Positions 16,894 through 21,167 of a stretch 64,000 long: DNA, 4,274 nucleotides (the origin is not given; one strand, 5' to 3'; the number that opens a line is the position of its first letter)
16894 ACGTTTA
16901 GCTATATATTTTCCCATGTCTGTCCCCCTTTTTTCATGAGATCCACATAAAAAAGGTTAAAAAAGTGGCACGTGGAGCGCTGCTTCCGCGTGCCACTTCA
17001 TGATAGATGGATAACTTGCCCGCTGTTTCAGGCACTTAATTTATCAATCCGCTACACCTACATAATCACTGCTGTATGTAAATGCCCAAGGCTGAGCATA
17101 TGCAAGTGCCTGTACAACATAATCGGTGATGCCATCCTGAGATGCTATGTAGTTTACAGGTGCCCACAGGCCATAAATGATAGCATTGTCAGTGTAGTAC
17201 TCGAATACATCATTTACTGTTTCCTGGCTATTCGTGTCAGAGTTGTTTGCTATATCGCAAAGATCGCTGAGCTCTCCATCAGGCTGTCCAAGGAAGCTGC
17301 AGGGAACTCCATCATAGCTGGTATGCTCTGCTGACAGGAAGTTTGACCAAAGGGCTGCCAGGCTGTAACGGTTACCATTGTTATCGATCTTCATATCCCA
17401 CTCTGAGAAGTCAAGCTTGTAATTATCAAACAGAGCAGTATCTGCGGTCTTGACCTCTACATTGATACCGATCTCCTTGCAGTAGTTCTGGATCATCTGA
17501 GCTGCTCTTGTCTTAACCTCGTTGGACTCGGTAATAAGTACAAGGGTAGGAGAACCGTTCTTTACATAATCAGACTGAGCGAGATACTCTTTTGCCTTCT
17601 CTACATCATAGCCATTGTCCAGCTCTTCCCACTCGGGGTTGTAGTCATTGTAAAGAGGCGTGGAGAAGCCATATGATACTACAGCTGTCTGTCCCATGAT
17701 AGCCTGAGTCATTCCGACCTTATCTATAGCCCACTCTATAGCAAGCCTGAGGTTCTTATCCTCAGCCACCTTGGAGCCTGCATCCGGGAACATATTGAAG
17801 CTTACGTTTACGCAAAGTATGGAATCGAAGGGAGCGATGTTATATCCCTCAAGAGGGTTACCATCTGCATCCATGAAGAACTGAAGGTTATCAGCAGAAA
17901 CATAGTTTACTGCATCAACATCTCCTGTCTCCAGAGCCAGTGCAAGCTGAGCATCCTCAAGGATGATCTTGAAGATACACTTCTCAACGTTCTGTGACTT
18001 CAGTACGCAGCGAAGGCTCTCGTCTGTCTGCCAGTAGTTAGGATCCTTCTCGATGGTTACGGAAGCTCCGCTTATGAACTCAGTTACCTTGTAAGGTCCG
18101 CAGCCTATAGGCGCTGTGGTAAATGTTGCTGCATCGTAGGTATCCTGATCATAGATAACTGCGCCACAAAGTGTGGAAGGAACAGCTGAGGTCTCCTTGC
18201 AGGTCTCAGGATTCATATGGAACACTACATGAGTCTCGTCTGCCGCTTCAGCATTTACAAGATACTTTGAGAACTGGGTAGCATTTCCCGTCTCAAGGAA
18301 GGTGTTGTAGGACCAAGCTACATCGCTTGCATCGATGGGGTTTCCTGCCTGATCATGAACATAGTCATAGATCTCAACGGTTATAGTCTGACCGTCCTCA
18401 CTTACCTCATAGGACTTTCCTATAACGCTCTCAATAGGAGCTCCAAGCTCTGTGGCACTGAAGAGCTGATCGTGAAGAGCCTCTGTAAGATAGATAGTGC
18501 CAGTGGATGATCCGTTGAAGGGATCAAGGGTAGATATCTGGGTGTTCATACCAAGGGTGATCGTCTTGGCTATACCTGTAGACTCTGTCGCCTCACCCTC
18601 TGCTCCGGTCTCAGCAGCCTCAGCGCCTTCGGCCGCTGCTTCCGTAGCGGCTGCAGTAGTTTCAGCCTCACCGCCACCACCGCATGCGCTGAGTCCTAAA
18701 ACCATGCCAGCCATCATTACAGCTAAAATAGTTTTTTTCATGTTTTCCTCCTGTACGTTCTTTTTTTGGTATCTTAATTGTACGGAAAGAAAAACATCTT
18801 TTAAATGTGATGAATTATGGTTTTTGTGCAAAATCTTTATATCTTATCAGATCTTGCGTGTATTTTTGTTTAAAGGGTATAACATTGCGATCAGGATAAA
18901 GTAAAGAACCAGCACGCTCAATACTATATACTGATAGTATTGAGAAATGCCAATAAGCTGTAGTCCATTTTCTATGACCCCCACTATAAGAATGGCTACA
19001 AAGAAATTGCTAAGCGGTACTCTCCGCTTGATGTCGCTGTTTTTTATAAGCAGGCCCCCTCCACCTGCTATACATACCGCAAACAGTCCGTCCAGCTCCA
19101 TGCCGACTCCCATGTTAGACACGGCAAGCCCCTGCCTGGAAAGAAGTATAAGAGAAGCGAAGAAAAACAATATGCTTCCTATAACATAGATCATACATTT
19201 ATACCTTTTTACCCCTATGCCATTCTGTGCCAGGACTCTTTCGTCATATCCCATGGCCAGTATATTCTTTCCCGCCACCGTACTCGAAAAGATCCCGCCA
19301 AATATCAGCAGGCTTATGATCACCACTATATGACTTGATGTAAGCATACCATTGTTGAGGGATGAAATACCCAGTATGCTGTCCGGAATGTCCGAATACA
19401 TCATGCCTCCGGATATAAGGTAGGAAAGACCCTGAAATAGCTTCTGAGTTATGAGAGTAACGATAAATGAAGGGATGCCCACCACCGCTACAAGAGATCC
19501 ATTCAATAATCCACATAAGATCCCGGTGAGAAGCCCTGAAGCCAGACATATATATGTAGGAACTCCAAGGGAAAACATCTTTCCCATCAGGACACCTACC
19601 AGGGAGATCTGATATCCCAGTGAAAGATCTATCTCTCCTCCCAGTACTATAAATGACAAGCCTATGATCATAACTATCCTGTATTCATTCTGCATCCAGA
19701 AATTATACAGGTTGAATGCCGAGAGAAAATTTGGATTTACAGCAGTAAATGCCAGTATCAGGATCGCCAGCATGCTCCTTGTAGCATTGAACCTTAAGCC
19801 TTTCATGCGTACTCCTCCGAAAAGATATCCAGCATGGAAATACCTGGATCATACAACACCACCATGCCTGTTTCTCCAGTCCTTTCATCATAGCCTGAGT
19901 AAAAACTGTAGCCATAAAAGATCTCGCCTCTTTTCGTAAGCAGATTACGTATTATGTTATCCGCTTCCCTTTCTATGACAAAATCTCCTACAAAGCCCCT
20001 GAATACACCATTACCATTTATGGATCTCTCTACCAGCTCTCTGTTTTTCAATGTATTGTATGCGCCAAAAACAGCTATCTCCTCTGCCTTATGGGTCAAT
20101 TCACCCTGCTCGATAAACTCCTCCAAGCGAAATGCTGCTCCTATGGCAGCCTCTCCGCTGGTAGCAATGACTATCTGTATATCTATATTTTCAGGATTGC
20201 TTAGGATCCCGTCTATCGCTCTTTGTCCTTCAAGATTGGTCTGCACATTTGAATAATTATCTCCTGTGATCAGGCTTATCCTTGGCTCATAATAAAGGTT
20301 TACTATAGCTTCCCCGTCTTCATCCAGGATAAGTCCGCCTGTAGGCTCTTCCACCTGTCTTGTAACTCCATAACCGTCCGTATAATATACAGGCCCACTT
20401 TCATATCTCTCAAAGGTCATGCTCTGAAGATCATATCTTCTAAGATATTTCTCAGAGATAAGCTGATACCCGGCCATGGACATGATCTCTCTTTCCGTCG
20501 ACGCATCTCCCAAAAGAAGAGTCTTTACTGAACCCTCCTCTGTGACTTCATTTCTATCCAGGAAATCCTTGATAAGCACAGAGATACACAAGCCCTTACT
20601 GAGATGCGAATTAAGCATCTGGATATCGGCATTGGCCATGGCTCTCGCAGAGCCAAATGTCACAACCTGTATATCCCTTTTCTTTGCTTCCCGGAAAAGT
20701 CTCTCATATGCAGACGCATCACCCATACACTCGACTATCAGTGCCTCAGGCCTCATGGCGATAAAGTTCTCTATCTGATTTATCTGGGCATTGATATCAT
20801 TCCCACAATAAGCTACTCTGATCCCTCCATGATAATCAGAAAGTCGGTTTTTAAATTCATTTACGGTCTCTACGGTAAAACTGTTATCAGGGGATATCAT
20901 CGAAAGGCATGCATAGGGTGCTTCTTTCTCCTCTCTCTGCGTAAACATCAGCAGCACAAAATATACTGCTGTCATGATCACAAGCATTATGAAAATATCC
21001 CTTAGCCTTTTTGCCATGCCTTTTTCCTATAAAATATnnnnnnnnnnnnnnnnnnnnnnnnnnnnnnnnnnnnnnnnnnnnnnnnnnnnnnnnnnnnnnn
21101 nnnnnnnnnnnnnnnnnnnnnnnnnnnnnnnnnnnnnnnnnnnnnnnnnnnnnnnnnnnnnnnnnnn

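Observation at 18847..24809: Five-gene signalling operon: AraC-type response regulator, sensor-less soluble kinase core, and a complete but apparently dead ribose-type ABC importer set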

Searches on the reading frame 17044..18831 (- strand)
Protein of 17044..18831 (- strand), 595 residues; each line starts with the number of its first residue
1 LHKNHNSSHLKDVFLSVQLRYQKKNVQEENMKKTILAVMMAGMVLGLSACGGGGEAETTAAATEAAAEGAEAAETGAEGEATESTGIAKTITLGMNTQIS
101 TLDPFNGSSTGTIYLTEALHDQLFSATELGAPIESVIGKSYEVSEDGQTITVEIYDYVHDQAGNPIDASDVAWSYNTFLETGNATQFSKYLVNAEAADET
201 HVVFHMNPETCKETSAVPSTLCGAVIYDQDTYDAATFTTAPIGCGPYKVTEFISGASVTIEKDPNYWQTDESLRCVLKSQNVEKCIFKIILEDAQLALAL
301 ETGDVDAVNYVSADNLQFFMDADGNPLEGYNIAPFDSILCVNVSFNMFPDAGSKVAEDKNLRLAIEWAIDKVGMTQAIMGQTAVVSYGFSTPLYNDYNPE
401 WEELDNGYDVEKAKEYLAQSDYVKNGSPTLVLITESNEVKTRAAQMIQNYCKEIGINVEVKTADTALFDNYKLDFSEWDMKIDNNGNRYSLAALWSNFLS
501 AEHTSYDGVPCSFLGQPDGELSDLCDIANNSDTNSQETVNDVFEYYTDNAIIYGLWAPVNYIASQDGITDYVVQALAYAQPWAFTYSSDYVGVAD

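Call 3: search_protein_families(library=pfam, proteins=[window:17044-18831:-], max_evalue=0.01)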
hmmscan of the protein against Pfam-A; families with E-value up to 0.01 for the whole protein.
window:17044-18831:- (595 aa): 1 family
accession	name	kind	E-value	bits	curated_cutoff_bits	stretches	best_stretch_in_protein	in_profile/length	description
PF00496.27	SBP_bac_5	-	1.2e-58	199.4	32.4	1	139-489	8-350/368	Bacterial extracellular solute-binding proteins, family 5 Middle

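Call 69: search_solved_structures(query=window:17044-18741:-, max_evalue=1e-10)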
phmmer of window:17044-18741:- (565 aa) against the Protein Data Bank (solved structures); distinct sequences matched with E-value up to 1e-10: 14.
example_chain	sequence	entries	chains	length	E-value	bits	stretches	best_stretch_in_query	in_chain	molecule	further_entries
3ry3_A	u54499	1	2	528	3.7e-19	72.2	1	70-434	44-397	Putative solute-binding protein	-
4ofl_A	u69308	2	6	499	4.1e-19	72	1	71-434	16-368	Extracytoplasmic Nickel-Binding Protein YpYntA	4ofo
5isu_A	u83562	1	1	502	1e-16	64.1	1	60-457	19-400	Lmo0135 protein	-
8cke_A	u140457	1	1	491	2.9e-15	59.3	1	202-438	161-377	ABC transporter substrate-binding protein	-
4ra1_A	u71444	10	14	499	2.9e-15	59.3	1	202-438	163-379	ABC transporter, substrate binding protein (Agrocinopines A and B) | ABC transporter substrate-binding protein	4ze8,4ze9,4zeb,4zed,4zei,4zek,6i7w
4zec_A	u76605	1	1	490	3e-15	59.3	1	202-438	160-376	ABC transporter, substrate binding protein (Agrocinopines A and B)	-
6hlx_A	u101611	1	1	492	3.5e-14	55.7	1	60-541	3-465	AgaA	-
7kz8_A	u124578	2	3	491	5.2e-13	51.9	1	58-435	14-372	Peptide/nickel transport system substrate-binding protein AapF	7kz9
3t66_A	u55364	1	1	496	7.9e-13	51.3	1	64-501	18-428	Nickel ABC transporter (Nickel-binding protein)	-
8upi_A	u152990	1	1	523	1.4e-12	50.5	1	60-432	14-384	Peptide ABC transporter substrate-binding protein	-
4ofj_A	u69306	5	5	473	5.7e-12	48.4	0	91-243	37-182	Extracytoplasmic Nickel-Binding Protein SaNikA | Nickel ABC transporter substrate-binding protein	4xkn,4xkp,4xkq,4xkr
3rqt_A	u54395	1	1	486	6.2e-12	48.3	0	91-243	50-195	Putative uncharacterized protein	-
5u4o_A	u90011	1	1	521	1.5e-11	47.1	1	41-457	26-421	ABC transporter substrate-binding protein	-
1uqw_A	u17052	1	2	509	3.6e-11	45.8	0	57-435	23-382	PUTATIVE BINDING PROTEIN YLIB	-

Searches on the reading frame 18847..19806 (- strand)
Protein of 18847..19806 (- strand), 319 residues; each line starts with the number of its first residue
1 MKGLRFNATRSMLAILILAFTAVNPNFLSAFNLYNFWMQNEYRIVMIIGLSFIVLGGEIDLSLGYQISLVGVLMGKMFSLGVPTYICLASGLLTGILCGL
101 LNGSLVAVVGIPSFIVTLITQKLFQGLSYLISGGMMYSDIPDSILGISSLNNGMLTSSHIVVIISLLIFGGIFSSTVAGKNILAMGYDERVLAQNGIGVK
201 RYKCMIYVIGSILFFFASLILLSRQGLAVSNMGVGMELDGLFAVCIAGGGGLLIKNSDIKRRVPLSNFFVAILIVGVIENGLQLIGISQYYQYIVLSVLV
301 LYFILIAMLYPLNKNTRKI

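Call 3: search_protein_families(library=pfam, proteins=[window:18847-19806:-], max_evalue=0.01)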
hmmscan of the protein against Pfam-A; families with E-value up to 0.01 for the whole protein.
window:18847-19806:- (319 aa): 1 family
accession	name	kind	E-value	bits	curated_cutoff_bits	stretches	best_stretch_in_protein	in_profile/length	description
PF02653.21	BPD_transp_2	-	7.6e-21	74.9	26.8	1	46-301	15-266/269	Branched-chain amino acid transport system / permease component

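Call 18: search_protein_families(library=ncbifam, proteins=[window:18847-19806:-], max_evalue=0.01)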
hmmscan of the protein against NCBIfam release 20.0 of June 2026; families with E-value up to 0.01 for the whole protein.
window:18847-19806:- (319 aa): 9 families
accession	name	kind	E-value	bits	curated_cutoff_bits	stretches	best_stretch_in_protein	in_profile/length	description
NF008441.0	PRK11285.1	equivalog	9.1e-34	117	378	1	11-307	31-323/333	L-arabinose ABC transporter permease AraH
NF040906.3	GguB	equivalog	4.6e-32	111.6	450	2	12-149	11-149/375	multiple monosaccharide ABC transporter permease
NF007067.0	PRK09512.1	equivalog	4.3e-31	108.3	398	1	10-306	21-316/321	ribose ABC transporter permease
NF007252.0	PRK09699.1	equivalog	2.2e-27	96.2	396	1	9-304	28-318/326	D-allose ABC transporter permease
NF011612.1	PRK15038.1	equivalog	1.1e-22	80.7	500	1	11-304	10-301/322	autoinducer 2 ABC transporter permease LsrD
NF008630.0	PRK11618.1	equivalog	1.3e-22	80.5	363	1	6-310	9-312/331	galactofuranose ABC transporter, permease protein YjfF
NF007014.0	PRK09478.1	equivalog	3.2e-21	76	386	1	11-306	20-327/336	galactose/methyl galactoside ABC transporter permease MglC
NF011961.0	PRK15432.1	equivalog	1e-19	71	388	1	12-301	14-298/344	autoinducer 2 ABC transporter permease LsrC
NF041862.1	YtfT_transport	equivalog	1.5e-18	67.1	535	1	45-306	68-323/339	galactofuranose ABC transporter, ATP-binding protein YtfT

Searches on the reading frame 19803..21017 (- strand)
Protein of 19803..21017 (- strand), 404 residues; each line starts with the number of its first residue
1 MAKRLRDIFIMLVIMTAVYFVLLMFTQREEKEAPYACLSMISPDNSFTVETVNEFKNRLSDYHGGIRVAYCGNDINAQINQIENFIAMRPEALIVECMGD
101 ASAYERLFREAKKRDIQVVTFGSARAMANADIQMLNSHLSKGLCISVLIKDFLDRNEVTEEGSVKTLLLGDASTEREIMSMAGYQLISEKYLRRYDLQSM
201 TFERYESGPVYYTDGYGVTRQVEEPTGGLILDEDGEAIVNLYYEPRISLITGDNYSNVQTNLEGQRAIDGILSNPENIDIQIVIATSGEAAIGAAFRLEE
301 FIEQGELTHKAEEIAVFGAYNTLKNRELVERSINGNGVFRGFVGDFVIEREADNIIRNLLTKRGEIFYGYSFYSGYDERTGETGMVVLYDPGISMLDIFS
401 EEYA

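Call 3: search_protein_families(library=pfam, proteins=[window:19803-21017:-], max_evalue=0.01)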
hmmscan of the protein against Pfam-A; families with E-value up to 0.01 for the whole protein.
window:19803-21017:- (404 aa): 1 family
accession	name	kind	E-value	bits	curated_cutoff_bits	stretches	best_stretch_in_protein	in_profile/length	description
PF13407.12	Peripla_BP_4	-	9.2e-13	48.8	35.1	1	39-127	4-90/258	Periplasmic binding protein domain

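Call 18: search_protein_families(library=ncbifam, proteins=[window:19803-21017:-], max_evalue=0.01)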
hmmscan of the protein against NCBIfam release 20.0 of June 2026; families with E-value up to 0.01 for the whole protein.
window:19803-21017:- (404 aa): 3 families
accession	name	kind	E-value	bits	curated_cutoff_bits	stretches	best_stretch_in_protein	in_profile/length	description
NF040907.2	ChvE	equivalog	2e-06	27.3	460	1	54-121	19-85/324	multiple monosaccharide ABC transporter substrate-binding protein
TIGR02637.1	RhaS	equivalog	0.00014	21.2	342.25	1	70-137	37-103/302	rhamnose ABC transporter substrate-binding protein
TIGR02634.1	xylF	equivalog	0.0004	20.1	389.55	1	56-134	21-96/302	D-xylose ABC transporter substrate-binding protein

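Call 70: predict_structure(protein=window:19803-21017:-)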
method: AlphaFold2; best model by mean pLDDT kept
length: 404 residues; sequences in the alignment: 1
mean_pLDDT: 41.2   pTM: 0.28
mean pLDDT of the five models: 41.2, 38.4, 35.7, 34.2, 30.9
residues with pLDDT >= 90: 9; 70-90: 13; 50-70: 65; < 50: 317
segments of 3 or more residues with pLDDT < 50: 27-66, 98-101, 116-288, 308-334, 340-404
pLDDT, mean of each block of 10 residues (from residue 1): 85 90 56 30 35 44 45 52 56 50 54 51 34 31 31 29 27 29 28 29 31 35 33 29 30 33 39 39 44 55 52 45 46 50 38 39 36 32 30 34 30
secondary structure, 60 per line:
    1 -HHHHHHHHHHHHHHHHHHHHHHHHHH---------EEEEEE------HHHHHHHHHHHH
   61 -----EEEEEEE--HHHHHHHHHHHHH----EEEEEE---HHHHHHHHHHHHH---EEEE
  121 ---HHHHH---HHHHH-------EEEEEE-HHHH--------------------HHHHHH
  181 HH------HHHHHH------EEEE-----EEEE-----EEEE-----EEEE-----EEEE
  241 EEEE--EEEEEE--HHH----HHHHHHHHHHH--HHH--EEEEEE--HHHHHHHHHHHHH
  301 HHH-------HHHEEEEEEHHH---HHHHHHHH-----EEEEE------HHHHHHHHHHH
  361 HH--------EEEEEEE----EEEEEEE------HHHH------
elements in order: H2-27 E37-42 H49-60 E66-72 H75-87 E92-97 H101-113 E117-120 H124-128 H132-136 E144-149 H151-154 H175-182 H189-194 E201-204 E210-213 E219-222 E228-231 E237-244 E247-252 H262-272 E280-285 H288-303 E314-319 H326-333 E339-343 H350-362 E371-377 E382-388 H395-398

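Call 71: search_solved_structures(query=A6, max_evalue=1, show_alignments=1)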
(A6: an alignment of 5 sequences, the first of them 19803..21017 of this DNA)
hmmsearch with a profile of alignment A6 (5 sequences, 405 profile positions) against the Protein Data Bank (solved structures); distinct sequences matched with E-value up to 1: 43.
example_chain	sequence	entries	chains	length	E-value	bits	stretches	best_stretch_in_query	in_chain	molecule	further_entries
4ys6_A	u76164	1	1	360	4.6e-11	45.4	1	34-122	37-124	Putative solute-binding component of ABC transporter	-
3urm_A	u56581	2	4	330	7.8e-09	38.1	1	50-122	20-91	Multiple sugar-binding periplasmic receptor ChvE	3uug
4rwe_A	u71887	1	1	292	4.1e-07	32.4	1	46-156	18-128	Sugar-binding transport protein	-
2ioy_A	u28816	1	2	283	7.7e-07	31.5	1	38-154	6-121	Periplasmic sugar-binding protein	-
3gbp_A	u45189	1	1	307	2.1e-05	26.8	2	42-170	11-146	GALACTOSE-BINDING PROTEIN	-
1gca_A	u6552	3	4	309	2.2e-05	26.7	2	42-170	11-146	GLUCOSE/GALACTOSE-BINDING PROTEIN | GALACTOSE/GLUCOSE-BINDING PROTEIN | D-galactose-binding periplasmic protein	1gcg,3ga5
8fxt_A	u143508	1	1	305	3.1e-05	26.2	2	42-170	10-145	D-galactose/methyl-galactoside binding periplasmic protein MglB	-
1glg_A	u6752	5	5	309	3.2e-05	26.2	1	42-170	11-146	GALACTOSE/GLUCOSE-BINDING PROTEIN | D-galactose-binding periplasmic protein | D-GALACTOSE/D-GLUCOSE BINDING PROTEIN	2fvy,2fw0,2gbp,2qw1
2hph_A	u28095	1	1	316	3.4e-05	26.1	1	42-170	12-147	D-galactose-binding periplasmic protein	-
2ipm_A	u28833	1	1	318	4.6e-05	25.7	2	264-333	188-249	D-galactose-binding periplasmic protein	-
4wwh_A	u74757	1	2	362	4.6e-05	25.7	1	40-122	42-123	ABC transporter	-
7e7m_A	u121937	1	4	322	5.2e-05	25.5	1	38-123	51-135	D-ribose ABC transporter substrate-binding protein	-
2ipl_A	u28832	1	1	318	5.5e-05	25.4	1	42-169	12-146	D-galactose-binding periplasmic protein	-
5kws_A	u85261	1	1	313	0.00012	24.3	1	40-170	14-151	Galactose-binding protein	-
2ipn_A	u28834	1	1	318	0.00019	23.6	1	43-170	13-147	D-galactose-binding periplasmic protein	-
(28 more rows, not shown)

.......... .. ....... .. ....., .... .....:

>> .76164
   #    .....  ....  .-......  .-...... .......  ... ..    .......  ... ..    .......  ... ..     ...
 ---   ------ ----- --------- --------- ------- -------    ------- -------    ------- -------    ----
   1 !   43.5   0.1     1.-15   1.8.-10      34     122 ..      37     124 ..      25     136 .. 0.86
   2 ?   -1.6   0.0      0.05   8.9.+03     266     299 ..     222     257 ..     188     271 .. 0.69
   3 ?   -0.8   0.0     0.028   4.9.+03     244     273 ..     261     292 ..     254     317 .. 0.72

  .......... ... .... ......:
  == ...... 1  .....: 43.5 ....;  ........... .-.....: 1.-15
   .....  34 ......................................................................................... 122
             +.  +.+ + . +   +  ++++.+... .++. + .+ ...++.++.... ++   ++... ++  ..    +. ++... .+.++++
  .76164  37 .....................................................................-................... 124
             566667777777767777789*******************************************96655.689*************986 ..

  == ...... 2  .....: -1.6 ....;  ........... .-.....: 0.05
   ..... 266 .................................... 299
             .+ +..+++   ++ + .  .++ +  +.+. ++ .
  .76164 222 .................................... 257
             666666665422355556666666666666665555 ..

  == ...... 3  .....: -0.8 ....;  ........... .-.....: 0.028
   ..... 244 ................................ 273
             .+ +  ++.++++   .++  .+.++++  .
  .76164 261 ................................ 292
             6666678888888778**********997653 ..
